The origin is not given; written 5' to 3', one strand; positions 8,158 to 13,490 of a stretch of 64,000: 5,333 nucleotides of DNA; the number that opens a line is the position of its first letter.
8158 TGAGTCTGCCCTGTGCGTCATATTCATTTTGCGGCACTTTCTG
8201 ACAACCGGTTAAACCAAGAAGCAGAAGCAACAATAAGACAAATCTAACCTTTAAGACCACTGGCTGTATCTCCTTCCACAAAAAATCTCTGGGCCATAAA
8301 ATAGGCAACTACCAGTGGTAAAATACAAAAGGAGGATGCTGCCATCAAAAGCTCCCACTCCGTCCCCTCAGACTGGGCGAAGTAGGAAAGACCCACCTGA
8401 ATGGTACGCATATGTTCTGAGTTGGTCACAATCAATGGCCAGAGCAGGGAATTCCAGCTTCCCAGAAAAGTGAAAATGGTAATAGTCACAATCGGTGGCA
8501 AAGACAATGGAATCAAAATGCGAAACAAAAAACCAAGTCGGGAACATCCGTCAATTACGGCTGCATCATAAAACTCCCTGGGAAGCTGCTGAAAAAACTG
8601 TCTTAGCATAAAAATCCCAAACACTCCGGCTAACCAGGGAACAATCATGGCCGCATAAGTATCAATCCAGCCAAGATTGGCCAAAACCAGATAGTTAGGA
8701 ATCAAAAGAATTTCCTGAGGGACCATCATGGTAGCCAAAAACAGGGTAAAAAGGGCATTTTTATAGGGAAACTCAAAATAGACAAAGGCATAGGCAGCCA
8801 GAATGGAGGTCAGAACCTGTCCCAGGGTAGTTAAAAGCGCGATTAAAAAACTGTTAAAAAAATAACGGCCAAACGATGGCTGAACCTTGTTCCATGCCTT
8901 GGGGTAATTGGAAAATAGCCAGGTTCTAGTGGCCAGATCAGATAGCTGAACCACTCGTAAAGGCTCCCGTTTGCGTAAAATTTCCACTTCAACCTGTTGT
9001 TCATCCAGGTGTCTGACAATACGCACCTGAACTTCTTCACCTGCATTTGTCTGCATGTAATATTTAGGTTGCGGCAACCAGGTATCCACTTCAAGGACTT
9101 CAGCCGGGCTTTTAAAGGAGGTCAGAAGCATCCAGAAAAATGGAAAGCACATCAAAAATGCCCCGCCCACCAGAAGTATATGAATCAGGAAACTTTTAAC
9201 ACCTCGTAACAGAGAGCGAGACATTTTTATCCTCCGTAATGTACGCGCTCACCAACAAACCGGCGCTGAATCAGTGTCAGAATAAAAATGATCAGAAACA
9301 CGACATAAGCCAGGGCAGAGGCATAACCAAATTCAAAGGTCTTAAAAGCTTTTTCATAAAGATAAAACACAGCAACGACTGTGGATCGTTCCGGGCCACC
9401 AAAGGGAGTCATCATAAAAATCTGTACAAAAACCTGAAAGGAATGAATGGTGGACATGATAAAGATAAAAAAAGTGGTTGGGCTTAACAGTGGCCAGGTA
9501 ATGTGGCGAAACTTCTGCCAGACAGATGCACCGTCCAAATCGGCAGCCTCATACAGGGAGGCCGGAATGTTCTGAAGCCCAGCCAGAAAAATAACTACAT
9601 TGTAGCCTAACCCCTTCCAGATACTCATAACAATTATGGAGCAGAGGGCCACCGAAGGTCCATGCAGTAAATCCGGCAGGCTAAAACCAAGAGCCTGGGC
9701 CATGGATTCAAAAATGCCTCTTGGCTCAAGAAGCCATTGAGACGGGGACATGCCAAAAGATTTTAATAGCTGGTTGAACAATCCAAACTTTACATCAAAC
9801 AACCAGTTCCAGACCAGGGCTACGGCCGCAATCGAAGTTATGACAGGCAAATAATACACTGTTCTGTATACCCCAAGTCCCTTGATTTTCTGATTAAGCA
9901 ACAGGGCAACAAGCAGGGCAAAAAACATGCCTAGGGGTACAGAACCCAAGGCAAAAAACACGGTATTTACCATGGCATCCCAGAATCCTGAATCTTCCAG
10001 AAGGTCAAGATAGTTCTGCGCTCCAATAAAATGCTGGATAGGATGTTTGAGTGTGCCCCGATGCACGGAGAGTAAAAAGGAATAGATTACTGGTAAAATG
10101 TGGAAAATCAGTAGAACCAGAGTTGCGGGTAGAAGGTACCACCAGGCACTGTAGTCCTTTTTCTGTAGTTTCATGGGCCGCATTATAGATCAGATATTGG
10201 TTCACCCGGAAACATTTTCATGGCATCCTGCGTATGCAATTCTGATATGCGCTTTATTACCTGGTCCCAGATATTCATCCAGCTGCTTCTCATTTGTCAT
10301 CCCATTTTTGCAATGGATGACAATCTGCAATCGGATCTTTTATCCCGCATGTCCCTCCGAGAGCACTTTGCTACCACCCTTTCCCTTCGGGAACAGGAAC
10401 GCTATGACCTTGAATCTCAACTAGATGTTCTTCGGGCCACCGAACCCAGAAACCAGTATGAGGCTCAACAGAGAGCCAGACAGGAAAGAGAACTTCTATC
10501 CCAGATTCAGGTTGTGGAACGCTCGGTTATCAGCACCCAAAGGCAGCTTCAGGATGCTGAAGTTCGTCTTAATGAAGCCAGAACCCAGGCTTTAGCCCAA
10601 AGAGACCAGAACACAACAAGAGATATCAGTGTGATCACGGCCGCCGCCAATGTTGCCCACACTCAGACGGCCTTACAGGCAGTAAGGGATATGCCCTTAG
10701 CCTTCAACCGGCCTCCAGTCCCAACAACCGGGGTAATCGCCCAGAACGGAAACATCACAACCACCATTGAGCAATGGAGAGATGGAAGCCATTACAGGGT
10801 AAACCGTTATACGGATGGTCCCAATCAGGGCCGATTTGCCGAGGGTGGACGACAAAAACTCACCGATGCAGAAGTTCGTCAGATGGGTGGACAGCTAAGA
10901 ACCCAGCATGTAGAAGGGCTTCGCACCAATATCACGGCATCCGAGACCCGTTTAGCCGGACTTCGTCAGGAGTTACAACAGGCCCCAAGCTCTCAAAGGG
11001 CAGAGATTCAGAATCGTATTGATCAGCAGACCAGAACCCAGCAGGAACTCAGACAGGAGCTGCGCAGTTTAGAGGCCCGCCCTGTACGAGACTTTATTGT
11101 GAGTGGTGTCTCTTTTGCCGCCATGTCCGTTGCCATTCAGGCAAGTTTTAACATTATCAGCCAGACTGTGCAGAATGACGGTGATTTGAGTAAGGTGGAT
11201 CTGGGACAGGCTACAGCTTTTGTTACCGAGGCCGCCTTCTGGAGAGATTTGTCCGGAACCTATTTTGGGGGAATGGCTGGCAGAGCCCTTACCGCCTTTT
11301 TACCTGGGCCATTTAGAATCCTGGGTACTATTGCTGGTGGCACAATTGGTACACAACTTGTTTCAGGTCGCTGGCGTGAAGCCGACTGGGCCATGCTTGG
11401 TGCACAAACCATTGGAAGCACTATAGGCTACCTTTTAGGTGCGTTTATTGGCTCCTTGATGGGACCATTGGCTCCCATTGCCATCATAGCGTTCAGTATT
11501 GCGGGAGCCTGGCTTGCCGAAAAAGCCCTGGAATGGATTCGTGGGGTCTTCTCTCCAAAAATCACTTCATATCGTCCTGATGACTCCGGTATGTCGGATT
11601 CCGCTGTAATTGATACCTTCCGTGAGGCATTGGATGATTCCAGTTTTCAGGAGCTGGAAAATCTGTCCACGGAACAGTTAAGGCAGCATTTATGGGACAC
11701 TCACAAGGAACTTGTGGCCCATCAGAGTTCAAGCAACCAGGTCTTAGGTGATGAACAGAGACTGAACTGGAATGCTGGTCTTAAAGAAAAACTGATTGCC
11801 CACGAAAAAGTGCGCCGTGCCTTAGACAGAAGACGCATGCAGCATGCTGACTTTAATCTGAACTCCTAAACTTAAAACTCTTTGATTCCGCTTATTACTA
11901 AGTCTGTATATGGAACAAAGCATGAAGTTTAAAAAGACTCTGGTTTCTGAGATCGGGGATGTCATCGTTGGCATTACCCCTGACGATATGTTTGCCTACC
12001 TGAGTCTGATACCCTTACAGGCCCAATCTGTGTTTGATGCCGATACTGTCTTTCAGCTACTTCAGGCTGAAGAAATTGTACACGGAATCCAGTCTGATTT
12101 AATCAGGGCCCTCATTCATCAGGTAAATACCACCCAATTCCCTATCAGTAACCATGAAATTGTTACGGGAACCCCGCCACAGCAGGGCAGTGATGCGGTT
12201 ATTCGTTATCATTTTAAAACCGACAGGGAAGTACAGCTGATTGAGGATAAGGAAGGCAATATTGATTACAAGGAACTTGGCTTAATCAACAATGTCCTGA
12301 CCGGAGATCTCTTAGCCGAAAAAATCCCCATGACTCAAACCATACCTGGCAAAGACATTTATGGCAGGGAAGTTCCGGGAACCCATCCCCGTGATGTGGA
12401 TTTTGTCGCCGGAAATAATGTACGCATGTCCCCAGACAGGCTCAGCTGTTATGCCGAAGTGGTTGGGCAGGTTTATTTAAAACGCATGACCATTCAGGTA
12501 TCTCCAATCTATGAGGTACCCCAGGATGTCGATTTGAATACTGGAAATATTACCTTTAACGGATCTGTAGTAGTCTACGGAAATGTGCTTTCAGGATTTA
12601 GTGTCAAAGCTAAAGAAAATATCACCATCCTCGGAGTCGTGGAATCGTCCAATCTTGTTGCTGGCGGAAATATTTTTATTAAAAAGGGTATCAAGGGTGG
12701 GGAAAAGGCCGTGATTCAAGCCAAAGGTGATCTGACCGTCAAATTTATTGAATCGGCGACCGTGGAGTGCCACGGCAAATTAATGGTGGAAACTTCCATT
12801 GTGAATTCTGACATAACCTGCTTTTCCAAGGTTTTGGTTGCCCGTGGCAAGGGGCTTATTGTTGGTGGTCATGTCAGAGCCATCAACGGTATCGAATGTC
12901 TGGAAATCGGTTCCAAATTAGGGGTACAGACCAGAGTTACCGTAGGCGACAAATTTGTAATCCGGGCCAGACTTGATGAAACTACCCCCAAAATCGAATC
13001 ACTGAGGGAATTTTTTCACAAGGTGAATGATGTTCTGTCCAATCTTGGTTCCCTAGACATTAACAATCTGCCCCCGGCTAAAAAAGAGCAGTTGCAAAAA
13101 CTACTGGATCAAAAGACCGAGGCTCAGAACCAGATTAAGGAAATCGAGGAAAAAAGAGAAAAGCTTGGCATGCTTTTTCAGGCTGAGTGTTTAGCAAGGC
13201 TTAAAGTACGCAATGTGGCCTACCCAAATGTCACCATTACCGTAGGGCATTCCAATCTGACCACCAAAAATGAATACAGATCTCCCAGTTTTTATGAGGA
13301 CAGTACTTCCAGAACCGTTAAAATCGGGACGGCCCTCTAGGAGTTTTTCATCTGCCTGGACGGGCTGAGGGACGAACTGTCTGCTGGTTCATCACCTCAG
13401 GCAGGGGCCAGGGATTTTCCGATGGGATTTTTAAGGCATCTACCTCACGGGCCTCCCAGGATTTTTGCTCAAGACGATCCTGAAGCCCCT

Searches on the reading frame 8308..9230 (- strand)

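Call 99: search_protein_families(library=pfam, proteins=[window:8308-9230:-], max_evalue=0.001)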
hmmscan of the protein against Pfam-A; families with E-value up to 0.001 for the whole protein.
window:8308-9230:- (307 aa): 1 family
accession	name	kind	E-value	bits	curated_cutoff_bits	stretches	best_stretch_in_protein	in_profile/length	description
PF00528.27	BPD_transp_1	-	3.5e-20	72.9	26.4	1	139-305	2-166/184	Binding-protein-dependent transport system inner membrane component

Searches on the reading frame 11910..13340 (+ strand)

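Call 82: search_protein_families(library=pfam, proteins=[window:11910-13340:+], max_evalue=0.01)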
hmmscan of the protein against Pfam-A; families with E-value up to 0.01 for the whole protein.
window:11910-13340:+ (476 aa): 4 families
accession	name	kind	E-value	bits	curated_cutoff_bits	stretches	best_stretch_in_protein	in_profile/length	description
PF03961.19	FapA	-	1.5e-71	241.6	31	1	199-463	1-267/272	Flagellar Assembly Protein A beta solenoid domain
PF20250.3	FapA_N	-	1.2e-39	135.9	27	1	19-191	2-176/178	Flagellar Assembly Protein A N-terminal region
PF13801.11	Metal_resist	-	0.002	18.7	29.2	1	384-434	39-90/125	Heavy-metal resistance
PF03775.22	MinC_C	-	0.0039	17.6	33.2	0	214-245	12-43/102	Septum formation inhibitor MinC, C-terminal domain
